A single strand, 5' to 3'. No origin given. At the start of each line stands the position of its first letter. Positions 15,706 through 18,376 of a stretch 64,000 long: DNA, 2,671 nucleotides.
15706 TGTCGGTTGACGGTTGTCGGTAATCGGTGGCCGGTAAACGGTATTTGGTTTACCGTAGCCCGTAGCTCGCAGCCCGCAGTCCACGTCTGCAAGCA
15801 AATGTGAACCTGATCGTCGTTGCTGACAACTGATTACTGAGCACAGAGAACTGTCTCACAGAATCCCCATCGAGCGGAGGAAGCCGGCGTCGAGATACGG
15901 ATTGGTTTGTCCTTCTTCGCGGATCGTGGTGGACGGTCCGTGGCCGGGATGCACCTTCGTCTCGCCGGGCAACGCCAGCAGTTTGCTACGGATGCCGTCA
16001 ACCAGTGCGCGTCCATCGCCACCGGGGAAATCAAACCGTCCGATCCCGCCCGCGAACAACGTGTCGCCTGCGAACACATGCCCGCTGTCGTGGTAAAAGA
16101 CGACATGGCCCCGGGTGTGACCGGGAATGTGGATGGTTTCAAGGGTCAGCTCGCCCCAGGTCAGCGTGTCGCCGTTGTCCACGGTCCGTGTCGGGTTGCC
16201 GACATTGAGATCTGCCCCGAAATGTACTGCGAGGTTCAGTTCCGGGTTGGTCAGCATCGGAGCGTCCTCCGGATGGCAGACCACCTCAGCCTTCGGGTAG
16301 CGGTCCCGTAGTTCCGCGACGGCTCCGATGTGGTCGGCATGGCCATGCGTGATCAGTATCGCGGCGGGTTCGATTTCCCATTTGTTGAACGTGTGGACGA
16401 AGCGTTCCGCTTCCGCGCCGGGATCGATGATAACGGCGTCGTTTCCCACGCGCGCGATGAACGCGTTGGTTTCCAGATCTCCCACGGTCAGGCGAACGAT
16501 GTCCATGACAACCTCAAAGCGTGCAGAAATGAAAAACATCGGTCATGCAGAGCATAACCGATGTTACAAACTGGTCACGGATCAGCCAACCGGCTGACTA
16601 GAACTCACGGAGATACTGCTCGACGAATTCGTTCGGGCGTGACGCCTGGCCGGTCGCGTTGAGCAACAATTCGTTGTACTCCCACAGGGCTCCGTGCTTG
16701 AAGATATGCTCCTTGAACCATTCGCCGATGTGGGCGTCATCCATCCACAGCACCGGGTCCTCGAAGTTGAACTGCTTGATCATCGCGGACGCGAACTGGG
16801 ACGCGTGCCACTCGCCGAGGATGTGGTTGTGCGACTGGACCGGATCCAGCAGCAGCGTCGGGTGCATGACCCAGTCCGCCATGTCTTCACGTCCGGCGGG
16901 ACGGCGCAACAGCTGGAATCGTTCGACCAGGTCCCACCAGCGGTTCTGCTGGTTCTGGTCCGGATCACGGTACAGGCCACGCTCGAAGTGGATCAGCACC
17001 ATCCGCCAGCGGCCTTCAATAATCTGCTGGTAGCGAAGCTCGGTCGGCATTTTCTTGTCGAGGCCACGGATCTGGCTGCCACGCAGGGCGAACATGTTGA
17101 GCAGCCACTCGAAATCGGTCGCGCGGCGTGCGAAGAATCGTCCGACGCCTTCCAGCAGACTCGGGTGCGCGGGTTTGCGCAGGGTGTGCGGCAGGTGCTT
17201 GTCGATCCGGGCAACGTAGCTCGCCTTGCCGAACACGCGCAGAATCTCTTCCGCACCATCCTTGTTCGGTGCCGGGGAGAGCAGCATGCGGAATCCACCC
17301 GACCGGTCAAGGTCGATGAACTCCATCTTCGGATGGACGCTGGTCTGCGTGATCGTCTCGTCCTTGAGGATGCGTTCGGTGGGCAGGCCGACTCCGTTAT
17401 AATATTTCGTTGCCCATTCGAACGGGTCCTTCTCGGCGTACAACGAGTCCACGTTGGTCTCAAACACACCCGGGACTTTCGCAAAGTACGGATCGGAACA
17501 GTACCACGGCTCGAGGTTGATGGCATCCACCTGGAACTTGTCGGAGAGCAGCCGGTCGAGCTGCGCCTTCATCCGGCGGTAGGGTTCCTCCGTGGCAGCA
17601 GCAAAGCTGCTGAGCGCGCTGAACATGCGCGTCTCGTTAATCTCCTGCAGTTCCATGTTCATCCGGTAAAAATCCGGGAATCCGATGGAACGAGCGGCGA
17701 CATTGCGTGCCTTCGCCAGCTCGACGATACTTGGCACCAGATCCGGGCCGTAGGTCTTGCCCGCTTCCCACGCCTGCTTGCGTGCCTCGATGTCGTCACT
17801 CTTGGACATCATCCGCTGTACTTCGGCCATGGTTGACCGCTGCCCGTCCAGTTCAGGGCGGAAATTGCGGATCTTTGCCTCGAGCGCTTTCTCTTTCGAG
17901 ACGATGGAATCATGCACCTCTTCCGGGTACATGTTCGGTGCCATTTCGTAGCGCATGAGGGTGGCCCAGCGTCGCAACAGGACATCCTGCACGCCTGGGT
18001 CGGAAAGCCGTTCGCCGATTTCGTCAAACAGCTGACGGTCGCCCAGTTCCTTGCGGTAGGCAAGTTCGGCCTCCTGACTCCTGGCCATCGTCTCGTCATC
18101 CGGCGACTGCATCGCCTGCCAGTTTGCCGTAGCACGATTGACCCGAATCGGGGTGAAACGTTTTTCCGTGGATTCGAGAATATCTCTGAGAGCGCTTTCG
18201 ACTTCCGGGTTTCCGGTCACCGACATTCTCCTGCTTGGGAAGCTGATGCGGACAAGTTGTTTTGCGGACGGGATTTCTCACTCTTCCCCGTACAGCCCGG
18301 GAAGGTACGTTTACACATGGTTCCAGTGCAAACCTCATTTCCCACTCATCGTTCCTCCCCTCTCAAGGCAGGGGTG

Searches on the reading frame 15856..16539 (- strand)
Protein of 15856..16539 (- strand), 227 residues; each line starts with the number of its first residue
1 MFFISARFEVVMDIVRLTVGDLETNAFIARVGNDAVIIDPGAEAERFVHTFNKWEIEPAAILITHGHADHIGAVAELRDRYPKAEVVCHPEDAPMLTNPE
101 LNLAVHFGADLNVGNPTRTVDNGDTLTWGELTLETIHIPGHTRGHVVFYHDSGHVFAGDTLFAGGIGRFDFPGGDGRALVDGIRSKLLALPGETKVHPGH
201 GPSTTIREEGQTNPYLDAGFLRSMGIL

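Call 92: search_protein_families(library=pfam, proteins=[window:15856-16539:-], max_evalue=0.001)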
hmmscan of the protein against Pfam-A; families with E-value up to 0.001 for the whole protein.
window:15856-16539:- (227 aa): 5 families
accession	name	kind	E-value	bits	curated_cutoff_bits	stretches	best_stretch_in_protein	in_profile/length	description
PF00753.33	Lactamase_B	-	3.2e-29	102.7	22.7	1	20-200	2-196/196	Metallo-beta-lactamase superfamily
PF12706.13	Lactamase_B_2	-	1.4e-07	31.8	27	1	36-143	3-115/200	Beta-lactamase superfamily domain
PF19583.5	ODP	-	3.8e-05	24.1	27.2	1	23-161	2-137/194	ODP family beta lactamase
PF13483.12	Lactamase_B_3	-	0.00076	19.9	24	0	22-134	5-76/160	Beta-lactamase superfamily domain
PF23023.1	Anti-Pycsar_Apyc1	-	0.0008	19.4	50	1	25-81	22-77/250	Anti-Pycsar protein Apyc1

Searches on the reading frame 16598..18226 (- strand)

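Call 92: search_protein_families(library=pfam, proteins=[window:16598-18226:-], max_evalue=0.001)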
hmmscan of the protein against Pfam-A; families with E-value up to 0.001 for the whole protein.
window:16598-18226:- (542 aa): 2 families
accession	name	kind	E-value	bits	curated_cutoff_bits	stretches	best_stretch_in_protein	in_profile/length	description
PF02074.21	Peptidase_M32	-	1.2e-05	24.6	25.1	1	469-539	415-485/489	Carboxypeptidase Taq (M32) metallopeptidase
PF01401.24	Peptidase_M2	-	8.5e-05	21.8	23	0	10-236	4-229/581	Angiotensin-converting enzyme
